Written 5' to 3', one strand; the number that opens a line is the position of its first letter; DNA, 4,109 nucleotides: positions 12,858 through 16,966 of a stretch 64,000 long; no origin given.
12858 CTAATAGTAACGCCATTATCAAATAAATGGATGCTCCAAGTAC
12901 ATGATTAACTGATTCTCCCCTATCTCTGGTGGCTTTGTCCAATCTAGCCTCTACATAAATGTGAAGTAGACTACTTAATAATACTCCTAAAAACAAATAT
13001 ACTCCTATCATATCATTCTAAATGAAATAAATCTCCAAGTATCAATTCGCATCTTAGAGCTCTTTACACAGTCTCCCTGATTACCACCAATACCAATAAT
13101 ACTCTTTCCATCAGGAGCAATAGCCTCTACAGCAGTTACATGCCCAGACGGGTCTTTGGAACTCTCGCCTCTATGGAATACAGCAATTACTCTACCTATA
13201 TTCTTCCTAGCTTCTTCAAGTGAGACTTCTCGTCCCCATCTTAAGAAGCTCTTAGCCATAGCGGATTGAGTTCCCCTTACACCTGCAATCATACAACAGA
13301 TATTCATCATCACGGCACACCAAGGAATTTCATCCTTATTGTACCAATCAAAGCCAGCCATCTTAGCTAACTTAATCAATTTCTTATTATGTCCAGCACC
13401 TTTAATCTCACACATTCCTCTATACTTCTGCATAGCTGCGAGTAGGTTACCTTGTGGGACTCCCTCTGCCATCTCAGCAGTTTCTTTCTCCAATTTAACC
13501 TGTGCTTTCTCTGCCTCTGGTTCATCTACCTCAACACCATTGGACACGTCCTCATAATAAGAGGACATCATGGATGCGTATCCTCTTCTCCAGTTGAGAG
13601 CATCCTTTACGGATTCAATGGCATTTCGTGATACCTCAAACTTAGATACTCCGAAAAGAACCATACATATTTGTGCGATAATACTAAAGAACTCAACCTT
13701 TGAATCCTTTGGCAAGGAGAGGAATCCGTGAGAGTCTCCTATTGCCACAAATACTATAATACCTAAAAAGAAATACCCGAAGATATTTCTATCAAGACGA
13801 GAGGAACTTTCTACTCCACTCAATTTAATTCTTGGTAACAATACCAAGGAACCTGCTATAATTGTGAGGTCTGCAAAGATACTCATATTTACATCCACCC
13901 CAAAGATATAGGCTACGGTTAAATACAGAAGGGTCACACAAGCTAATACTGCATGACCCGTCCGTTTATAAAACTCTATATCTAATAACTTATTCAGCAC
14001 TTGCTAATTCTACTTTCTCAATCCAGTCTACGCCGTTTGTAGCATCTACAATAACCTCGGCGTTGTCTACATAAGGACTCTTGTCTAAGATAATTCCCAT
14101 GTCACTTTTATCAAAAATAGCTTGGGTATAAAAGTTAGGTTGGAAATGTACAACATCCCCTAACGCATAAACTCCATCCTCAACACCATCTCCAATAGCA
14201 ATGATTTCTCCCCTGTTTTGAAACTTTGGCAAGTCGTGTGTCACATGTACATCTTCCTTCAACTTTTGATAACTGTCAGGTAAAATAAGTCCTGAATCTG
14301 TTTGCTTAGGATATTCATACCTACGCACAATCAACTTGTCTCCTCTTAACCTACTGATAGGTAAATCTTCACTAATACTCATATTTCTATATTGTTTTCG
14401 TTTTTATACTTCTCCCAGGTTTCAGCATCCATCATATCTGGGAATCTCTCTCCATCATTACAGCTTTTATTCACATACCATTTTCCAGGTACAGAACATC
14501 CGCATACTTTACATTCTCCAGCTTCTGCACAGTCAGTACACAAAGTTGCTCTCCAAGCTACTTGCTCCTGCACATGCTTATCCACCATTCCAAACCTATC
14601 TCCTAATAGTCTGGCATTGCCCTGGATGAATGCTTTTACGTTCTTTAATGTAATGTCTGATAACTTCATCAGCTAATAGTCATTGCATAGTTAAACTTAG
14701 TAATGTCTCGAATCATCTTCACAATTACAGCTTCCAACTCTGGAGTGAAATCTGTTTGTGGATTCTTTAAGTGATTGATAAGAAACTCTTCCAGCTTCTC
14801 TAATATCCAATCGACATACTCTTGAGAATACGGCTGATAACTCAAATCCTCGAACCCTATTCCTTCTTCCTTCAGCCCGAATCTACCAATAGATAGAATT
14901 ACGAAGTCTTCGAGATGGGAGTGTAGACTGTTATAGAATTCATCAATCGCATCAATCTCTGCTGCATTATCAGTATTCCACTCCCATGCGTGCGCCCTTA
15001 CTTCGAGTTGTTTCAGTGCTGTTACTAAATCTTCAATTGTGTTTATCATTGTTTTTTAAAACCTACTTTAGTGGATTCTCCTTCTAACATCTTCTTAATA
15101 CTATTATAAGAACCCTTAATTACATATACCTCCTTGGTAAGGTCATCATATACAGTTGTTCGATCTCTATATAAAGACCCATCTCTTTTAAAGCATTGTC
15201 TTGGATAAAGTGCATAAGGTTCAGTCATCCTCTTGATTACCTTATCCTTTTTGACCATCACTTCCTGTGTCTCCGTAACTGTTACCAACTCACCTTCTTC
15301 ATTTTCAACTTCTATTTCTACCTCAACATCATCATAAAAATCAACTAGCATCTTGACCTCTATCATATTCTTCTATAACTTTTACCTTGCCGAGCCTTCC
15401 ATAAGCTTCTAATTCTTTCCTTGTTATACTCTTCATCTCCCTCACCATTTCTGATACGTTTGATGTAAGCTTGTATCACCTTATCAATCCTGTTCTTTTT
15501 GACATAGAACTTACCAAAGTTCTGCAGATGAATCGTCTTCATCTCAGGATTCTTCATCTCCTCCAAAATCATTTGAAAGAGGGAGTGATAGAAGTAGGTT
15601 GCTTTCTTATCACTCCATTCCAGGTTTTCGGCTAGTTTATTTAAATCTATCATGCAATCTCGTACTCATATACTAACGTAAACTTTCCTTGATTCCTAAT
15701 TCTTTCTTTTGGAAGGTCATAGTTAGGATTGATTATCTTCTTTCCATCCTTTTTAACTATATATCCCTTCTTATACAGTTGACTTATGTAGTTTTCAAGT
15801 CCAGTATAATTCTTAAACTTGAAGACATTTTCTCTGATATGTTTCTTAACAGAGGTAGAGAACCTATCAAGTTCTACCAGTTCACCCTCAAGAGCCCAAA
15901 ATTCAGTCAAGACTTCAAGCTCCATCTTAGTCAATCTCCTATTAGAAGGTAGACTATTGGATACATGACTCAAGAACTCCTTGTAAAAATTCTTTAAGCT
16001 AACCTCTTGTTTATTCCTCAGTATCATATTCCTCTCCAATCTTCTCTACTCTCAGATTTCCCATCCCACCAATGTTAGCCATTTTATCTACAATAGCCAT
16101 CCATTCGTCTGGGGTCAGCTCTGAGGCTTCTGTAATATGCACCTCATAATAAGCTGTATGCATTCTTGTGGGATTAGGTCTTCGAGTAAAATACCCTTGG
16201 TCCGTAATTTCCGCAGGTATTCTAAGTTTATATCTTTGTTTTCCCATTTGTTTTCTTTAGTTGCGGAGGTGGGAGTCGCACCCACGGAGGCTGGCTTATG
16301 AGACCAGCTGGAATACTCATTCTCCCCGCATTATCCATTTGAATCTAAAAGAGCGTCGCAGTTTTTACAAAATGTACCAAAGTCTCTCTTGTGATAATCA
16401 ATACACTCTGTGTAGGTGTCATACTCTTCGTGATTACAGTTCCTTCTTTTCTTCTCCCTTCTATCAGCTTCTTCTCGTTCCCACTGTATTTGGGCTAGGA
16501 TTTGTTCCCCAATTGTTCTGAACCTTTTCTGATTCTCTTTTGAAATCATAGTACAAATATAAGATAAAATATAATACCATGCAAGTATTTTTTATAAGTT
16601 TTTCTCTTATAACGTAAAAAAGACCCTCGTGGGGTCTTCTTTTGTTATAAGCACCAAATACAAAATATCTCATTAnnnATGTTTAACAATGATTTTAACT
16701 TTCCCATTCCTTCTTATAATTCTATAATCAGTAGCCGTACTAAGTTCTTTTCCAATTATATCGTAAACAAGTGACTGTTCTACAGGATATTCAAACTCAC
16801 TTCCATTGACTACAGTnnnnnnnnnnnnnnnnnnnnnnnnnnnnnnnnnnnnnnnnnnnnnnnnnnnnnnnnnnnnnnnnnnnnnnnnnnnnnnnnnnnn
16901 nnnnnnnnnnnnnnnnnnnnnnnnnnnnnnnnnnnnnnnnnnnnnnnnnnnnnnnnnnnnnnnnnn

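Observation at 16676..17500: Phage gene encoding a protein with a T9SS (Por) C-terminal sorting domain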

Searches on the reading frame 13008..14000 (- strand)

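Call 15: search_protein_families(library=phrogs, proteins=[window:13008-14000:-], max_evalue=0.00001)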
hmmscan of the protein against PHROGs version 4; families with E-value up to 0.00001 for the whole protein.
window:13008-14000:- (330 aa): 1 family
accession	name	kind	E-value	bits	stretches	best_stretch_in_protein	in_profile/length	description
phrog_1259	-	tail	1.2e-24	87.2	1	136-321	947-1122/1179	baseplate hub subunit and tail lysozyme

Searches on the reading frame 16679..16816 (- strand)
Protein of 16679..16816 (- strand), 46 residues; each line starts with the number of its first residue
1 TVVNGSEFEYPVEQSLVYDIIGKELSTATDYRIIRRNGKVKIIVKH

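Call 45: search_solved_structures(query=window:16679-16816:-, max_evalue=10, show_alignments=3)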
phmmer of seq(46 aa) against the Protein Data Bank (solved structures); distinct sequences matched with E-value up to 10: 0.
